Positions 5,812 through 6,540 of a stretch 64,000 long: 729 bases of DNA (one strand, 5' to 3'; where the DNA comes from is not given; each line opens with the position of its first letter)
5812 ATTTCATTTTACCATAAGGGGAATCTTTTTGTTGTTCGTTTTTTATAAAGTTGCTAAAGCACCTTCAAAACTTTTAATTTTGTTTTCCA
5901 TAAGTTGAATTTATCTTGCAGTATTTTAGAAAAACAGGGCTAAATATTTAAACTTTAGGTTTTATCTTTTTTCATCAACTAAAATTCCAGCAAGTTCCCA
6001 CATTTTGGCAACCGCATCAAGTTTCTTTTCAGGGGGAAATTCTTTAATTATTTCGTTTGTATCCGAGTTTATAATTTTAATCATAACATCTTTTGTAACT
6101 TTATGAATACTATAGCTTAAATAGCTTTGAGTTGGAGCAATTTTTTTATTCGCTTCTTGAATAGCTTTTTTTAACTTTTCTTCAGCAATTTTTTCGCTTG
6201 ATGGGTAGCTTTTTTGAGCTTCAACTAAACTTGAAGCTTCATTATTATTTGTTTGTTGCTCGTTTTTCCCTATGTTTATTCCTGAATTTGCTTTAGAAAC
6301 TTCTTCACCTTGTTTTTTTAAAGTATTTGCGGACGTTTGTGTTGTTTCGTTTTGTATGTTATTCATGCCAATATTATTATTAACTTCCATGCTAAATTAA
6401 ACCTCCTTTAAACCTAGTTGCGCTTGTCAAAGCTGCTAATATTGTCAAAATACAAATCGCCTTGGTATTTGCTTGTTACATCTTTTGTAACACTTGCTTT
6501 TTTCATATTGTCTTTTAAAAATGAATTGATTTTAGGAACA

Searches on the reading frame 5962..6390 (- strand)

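Call 71: search_protein_families(library=pfam, proteins=[window:5962-6390:-], max_evalue=0.01)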
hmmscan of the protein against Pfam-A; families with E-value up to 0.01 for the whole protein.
window:5962-6390:- (142 aa): 1 family
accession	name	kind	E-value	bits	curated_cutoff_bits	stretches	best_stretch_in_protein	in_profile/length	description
PF03646.20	FlaG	-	2e-26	92.5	23.8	1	43-140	4-101/101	FlaG protein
